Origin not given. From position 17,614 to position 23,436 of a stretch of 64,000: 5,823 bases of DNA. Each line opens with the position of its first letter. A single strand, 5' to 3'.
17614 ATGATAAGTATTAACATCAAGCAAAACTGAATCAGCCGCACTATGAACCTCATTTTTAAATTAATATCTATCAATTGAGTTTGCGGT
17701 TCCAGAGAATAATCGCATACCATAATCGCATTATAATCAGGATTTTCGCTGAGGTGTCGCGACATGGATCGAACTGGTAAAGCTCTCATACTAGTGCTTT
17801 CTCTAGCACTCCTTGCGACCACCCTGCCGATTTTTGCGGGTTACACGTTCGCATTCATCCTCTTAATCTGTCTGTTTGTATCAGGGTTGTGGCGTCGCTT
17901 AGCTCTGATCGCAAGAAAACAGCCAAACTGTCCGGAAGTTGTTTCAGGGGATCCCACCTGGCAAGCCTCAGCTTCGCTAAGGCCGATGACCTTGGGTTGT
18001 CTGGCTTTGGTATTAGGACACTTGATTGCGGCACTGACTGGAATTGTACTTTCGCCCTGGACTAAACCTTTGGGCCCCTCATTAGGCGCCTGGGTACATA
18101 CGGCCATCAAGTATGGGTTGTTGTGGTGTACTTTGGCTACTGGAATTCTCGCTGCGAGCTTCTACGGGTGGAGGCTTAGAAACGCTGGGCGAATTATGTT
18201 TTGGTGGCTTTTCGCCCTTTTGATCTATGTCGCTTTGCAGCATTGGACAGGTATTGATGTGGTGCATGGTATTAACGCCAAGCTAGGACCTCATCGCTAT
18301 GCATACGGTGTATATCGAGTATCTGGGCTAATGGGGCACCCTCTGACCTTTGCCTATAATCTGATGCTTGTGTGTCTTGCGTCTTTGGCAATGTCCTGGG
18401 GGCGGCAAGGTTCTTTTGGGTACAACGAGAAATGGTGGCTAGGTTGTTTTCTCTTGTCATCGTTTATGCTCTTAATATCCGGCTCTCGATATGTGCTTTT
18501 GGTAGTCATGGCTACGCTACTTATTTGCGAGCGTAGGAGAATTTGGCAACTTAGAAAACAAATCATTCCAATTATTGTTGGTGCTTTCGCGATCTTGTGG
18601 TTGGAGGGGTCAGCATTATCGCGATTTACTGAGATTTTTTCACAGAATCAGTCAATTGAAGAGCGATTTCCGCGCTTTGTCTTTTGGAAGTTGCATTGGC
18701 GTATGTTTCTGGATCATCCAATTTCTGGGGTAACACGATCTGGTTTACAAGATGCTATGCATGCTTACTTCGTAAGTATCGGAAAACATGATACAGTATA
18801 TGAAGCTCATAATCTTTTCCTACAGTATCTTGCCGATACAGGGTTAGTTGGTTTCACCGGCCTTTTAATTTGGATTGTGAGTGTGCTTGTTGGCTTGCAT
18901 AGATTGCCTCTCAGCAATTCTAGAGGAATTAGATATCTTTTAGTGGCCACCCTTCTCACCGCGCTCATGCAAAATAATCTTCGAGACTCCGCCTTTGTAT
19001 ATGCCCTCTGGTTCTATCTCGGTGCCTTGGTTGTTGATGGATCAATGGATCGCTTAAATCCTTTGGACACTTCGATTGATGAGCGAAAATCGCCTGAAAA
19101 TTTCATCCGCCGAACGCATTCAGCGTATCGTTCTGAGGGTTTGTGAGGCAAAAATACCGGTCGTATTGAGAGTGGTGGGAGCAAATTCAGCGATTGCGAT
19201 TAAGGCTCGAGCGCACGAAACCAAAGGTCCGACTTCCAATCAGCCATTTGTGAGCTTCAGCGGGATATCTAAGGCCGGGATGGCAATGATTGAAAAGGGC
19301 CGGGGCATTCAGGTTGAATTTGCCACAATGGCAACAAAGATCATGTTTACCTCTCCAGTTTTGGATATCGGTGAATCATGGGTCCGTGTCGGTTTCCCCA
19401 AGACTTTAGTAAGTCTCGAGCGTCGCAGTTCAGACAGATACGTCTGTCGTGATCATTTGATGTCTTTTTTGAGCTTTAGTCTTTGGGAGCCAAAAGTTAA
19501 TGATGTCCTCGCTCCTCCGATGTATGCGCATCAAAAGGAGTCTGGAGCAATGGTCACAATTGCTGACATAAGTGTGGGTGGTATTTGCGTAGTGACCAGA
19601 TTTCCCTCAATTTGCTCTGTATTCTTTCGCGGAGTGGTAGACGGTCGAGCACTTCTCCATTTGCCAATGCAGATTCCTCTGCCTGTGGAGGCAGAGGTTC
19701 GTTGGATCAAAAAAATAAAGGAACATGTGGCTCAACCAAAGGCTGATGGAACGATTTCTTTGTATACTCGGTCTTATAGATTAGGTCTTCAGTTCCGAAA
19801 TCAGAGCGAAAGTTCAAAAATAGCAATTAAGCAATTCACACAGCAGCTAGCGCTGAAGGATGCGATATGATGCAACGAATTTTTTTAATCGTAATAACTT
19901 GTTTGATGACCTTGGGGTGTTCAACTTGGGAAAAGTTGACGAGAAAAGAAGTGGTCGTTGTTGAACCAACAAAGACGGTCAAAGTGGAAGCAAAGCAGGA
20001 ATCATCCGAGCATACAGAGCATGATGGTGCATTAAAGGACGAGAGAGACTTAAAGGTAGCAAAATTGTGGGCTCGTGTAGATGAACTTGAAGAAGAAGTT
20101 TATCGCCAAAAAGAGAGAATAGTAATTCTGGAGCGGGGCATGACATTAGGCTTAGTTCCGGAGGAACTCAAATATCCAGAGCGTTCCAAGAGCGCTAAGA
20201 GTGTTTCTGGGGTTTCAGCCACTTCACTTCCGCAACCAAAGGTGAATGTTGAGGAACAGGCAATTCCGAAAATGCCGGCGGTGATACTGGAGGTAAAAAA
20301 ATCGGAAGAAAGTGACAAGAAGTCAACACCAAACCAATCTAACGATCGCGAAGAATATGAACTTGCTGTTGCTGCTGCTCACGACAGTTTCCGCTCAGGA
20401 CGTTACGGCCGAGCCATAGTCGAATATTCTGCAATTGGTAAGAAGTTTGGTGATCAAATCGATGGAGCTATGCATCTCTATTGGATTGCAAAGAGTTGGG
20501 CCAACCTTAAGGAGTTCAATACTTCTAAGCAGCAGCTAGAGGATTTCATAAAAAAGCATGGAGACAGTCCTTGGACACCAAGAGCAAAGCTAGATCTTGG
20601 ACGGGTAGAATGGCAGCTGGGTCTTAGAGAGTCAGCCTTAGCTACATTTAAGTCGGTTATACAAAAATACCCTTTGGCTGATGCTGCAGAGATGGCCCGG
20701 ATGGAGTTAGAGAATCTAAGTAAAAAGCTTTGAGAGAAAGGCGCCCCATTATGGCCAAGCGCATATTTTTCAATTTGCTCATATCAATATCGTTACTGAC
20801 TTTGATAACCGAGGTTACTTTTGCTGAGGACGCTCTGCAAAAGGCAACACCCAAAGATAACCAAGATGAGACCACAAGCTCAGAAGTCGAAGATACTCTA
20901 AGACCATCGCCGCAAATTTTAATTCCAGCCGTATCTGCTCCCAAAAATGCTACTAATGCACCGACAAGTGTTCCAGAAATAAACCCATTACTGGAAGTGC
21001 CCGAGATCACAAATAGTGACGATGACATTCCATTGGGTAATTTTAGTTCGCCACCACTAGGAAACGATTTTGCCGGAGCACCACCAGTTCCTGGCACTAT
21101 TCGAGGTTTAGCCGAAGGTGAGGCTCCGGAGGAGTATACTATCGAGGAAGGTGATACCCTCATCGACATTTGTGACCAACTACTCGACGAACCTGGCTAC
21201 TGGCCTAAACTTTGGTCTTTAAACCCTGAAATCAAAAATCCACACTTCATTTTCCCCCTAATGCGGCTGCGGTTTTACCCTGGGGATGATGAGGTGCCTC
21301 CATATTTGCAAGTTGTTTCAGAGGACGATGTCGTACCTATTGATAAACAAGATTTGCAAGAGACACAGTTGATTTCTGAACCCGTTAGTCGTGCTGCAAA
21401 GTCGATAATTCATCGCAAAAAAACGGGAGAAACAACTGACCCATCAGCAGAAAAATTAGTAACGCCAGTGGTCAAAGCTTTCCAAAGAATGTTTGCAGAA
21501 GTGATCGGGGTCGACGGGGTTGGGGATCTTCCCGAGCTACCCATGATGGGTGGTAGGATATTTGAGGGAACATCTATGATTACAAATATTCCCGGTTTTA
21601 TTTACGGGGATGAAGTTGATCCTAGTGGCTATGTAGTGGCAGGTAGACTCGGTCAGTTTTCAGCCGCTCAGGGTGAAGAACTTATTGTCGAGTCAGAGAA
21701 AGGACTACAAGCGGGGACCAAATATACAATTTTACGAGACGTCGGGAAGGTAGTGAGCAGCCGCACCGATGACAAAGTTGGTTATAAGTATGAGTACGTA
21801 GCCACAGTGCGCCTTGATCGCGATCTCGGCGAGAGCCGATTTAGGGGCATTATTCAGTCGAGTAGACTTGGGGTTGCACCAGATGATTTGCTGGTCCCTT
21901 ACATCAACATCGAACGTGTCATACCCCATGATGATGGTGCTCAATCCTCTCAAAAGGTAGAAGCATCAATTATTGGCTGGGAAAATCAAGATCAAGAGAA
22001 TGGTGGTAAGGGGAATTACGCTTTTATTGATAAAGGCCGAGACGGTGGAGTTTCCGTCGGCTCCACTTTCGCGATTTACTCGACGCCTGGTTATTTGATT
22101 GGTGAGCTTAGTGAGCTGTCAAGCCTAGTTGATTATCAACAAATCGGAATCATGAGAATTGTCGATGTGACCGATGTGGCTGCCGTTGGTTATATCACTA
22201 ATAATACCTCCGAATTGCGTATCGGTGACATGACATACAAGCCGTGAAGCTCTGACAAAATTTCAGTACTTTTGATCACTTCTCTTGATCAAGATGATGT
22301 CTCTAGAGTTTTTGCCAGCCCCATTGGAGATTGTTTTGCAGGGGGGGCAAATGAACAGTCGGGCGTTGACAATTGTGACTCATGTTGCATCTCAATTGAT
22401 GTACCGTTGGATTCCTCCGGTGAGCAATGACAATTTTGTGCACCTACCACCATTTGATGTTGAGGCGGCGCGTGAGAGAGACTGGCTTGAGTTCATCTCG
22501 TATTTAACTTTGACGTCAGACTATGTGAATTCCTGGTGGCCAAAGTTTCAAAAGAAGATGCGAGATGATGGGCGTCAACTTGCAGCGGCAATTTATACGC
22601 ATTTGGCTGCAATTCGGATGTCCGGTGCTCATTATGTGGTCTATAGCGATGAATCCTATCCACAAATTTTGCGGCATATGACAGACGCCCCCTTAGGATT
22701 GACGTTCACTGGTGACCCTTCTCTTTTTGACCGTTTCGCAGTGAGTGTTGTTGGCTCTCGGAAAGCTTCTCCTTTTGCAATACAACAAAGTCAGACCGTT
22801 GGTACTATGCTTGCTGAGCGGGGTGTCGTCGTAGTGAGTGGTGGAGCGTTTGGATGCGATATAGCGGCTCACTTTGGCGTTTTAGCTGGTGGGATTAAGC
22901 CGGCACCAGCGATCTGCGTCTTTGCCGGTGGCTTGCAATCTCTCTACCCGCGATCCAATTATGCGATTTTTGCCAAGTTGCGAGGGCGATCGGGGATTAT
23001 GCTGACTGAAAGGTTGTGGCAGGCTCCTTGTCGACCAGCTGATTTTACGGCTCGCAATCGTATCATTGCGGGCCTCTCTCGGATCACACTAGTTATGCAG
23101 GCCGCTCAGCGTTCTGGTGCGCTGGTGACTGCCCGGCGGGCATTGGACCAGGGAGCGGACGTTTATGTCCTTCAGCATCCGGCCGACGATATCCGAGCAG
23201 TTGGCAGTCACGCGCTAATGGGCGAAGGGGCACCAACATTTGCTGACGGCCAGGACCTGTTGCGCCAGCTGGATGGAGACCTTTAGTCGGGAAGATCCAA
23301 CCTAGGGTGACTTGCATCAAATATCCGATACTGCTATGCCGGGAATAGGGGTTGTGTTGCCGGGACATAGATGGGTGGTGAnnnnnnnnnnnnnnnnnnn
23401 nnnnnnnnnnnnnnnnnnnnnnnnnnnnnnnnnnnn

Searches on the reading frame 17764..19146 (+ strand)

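Call 58: search_protein_families(library=pfam, proteins=[window:17764-19146:+], max_evalue=0.00001)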
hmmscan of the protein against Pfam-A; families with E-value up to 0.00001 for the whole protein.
window:17764-19146:+ (460 aa): 1 family
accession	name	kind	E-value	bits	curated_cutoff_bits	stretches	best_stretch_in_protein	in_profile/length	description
PF04932.20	Wzy_C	-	2.3e-16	60.4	31.7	1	228-367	2-148/149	O-Antigen ligase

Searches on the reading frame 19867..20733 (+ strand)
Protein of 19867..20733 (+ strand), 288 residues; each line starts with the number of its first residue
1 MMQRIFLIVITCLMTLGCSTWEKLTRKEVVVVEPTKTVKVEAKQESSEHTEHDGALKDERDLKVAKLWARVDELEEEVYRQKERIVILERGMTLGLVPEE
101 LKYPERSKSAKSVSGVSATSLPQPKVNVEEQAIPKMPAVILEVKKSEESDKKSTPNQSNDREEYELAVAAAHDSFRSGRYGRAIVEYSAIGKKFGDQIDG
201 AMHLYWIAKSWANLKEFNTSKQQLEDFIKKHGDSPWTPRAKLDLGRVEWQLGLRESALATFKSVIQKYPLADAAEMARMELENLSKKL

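Call 58: search_protein_families(library=pfam, proteins=[window:19867-20733:+], max_evalue=0.00001)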
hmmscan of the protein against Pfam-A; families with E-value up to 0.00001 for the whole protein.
window:19867-20733:+ (288 aa): 1 family
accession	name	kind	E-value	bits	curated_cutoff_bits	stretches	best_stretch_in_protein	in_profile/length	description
PF13174.12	TPR_6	-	2.3e-07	31.4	26.3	0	204-234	3-33/33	Tetratricopeptide repeat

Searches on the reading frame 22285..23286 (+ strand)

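Call 58: search_protein_families(library=pfam, proteins=[window:22285-23286:+], max_evalue=0.00001)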
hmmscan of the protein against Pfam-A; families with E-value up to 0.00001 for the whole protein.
window:22285-23286:+ (333 aa): 1 family
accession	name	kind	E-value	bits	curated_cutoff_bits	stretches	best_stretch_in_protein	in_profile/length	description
PF02481.21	DNA_processg_A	-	3.4e-53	180.4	29.6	1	111-318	3-209/212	DNA recombination-mediator protein A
